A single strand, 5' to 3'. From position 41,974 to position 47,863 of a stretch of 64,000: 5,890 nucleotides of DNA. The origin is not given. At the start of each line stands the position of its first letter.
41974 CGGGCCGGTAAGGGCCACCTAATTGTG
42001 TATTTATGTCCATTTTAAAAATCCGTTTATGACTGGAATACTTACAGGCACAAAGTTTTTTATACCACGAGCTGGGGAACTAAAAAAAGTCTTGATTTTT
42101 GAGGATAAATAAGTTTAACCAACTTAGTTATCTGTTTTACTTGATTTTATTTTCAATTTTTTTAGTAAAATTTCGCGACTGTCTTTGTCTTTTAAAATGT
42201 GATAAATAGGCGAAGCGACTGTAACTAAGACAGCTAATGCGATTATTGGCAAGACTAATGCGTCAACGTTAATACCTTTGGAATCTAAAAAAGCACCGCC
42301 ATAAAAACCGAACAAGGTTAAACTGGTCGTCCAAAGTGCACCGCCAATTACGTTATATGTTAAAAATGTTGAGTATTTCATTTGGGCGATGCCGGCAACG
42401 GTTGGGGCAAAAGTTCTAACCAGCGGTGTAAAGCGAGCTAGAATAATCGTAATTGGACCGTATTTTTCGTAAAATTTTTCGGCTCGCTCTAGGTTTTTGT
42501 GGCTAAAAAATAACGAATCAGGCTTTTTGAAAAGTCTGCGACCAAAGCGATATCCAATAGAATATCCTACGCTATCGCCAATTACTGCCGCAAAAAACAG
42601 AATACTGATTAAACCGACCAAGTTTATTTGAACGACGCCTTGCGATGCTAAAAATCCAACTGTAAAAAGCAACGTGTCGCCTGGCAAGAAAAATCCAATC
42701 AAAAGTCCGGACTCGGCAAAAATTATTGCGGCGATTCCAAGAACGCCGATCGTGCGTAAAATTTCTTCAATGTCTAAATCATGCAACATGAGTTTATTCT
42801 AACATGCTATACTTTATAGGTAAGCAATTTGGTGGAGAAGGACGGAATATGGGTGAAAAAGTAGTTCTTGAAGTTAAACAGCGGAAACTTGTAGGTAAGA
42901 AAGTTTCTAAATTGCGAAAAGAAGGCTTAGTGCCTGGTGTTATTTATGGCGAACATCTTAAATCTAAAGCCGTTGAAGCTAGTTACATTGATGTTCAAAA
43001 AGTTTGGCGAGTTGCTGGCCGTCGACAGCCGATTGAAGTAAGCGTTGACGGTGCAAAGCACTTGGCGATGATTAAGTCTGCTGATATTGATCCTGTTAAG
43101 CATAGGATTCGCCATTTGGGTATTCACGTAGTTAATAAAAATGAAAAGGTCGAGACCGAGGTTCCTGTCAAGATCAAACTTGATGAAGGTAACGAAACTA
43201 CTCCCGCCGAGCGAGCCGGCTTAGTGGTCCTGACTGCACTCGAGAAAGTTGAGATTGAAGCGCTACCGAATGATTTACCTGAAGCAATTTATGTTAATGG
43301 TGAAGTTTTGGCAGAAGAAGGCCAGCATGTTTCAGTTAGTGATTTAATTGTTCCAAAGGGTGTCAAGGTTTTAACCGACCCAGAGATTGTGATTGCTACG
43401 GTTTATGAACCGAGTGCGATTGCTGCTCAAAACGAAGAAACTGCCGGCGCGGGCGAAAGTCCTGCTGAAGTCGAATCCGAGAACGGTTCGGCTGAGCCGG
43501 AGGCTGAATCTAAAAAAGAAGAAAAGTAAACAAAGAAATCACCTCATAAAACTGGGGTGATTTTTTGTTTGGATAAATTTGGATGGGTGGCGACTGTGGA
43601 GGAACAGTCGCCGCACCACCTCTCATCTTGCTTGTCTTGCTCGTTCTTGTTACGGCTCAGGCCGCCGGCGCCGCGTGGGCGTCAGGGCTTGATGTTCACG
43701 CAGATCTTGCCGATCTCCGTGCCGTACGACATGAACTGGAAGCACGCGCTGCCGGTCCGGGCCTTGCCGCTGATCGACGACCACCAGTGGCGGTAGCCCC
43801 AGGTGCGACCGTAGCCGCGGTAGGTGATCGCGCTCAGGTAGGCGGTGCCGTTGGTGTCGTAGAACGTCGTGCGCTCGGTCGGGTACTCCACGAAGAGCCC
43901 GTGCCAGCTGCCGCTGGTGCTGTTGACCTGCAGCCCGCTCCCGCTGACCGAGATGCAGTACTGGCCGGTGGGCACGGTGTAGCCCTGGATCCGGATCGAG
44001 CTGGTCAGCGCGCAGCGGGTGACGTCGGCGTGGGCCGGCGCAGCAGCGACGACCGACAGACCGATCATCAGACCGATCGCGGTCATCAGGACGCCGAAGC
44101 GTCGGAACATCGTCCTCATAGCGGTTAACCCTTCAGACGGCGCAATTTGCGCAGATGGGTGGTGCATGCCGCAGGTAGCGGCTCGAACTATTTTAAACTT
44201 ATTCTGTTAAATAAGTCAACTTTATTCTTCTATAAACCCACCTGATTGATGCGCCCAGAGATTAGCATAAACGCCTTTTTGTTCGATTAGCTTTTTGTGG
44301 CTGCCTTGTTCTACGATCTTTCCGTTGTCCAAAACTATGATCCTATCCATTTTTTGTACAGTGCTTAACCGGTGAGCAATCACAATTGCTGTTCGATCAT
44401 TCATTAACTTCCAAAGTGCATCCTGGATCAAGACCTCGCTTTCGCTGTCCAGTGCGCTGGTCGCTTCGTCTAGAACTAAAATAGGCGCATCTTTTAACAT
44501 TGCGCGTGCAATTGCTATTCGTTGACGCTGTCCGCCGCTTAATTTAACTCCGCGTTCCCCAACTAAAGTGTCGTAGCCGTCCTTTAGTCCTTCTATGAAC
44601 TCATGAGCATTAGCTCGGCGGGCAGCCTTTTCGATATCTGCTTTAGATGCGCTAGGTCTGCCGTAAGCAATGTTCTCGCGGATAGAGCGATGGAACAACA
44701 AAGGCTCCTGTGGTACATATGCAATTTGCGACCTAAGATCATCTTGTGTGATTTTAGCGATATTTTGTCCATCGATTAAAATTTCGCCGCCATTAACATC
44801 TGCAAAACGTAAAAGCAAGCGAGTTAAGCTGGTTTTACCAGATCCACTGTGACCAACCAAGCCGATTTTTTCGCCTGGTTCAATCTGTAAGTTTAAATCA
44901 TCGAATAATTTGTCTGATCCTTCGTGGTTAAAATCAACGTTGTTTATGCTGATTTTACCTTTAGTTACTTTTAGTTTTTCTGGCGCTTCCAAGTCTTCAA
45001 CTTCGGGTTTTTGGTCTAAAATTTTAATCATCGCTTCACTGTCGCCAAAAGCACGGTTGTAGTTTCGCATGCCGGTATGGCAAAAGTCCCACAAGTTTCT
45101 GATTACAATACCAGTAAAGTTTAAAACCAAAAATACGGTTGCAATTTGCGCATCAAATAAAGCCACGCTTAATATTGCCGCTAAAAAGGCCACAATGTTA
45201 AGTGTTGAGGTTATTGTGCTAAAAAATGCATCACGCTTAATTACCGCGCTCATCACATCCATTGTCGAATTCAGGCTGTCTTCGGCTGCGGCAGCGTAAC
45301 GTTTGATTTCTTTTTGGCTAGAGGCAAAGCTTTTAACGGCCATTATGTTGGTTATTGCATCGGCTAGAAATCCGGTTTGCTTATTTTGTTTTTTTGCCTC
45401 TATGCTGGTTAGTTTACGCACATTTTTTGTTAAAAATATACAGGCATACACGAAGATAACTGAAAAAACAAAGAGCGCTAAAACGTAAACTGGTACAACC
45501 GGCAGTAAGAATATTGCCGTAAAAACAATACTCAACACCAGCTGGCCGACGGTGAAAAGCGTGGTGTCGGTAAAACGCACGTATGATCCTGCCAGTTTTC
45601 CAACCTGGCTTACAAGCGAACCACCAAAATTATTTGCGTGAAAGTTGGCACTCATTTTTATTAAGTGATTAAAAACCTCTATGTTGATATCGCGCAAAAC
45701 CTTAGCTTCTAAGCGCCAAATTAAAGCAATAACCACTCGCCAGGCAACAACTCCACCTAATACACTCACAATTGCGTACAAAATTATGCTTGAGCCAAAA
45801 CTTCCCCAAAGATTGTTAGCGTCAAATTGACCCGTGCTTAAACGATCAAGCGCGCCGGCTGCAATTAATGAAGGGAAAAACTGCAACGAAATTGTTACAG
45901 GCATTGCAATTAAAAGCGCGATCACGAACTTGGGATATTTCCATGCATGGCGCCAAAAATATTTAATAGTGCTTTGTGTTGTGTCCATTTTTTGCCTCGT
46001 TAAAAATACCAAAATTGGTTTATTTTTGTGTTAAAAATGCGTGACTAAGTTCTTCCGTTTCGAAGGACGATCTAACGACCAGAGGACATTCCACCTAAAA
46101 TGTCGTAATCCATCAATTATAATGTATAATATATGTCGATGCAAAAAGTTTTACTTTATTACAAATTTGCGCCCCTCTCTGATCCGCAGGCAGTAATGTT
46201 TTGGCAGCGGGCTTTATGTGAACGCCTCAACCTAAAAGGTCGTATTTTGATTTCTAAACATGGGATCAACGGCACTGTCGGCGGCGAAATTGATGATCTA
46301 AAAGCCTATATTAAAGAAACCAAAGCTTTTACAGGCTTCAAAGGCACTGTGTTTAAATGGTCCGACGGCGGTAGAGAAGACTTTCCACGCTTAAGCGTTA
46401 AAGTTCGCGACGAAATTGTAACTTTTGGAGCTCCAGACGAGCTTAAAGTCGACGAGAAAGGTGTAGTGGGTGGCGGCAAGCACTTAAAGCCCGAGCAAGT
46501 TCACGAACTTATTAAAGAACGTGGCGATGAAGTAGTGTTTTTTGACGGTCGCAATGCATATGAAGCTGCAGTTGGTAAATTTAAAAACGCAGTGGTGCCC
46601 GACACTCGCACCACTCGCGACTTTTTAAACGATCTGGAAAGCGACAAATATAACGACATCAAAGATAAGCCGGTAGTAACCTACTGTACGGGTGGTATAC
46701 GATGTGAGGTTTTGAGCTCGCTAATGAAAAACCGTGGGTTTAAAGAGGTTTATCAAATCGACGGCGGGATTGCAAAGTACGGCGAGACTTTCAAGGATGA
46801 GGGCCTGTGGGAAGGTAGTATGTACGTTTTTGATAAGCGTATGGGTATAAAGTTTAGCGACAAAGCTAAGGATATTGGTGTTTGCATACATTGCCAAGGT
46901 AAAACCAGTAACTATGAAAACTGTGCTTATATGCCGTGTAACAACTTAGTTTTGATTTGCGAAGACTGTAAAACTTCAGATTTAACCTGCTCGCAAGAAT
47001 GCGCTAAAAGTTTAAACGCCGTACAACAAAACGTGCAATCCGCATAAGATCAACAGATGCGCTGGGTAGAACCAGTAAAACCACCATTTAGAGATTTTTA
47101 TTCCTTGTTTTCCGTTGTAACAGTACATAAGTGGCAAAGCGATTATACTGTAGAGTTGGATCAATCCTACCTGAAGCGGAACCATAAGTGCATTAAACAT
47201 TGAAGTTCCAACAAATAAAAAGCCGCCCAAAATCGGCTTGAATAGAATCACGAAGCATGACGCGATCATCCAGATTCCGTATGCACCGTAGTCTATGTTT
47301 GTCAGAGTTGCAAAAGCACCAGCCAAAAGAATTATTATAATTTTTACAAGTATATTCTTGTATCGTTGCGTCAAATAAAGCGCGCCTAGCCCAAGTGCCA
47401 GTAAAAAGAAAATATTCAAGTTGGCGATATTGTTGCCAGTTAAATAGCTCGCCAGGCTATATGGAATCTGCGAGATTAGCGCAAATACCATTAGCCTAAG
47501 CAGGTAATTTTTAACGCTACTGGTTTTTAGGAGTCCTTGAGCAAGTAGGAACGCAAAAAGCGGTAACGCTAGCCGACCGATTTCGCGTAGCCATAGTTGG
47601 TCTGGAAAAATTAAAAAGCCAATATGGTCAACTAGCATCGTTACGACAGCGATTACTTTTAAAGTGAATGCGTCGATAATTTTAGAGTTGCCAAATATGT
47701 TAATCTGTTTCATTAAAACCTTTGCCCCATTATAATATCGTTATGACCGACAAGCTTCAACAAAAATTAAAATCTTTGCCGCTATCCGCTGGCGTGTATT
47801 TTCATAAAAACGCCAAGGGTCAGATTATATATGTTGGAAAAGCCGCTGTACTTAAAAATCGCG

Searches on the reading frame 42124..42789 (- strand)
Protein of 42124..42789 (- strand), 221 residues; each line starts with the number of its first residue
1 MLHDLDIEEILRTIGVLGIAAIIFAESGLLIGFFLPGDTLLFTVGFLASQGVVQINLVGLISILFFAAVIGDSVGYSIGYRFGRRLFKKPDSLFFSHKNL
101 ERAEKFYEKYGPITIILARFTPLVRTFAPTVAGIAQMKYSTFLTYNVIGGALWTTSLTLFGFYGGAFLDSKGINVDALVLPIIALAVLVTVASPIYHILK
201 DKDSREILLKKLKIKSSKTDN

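Call 92: search_protein_families(library=pfam, proteins=[window:42124-42789:-], max_evalue=0.001)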
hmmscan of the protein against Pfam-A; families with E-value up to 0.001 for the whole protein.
window:42124-42789:- (221 aa): 1 family
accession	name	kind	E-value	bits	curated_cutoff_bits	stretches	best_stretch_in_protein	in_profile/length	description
PF09335.16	VTT_dom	-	1.1e-21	77.9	33.9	1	35-161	1-121/123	VTT domain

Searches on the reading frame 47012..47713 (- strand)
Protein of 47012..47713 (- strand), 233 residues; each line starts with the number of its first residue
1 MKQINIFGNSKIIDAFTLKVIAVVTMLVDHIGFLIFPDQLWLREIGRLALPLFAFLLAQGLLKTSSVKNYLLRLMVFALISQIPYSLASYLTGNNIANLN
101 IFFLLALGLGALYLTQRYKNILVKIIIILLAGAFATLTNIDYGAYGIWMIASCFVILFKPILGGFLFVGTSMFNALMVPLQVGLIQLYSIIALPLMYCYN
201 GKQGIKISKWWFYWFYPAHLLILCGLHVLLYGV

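Call 92: search_protein_families(library=pfam, proteins=[window:47012-47713:-], max_evalue=0.001)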
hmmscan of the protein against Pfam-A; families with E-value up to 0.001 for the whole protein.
window:47012-47713:- (233 aa): 1 family
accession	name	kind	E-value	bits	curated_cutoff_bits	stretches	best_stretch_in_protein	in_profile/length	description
PF05857.17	TraX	-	4.5e-40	138.3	25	1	17-226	4-216/217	TraX protein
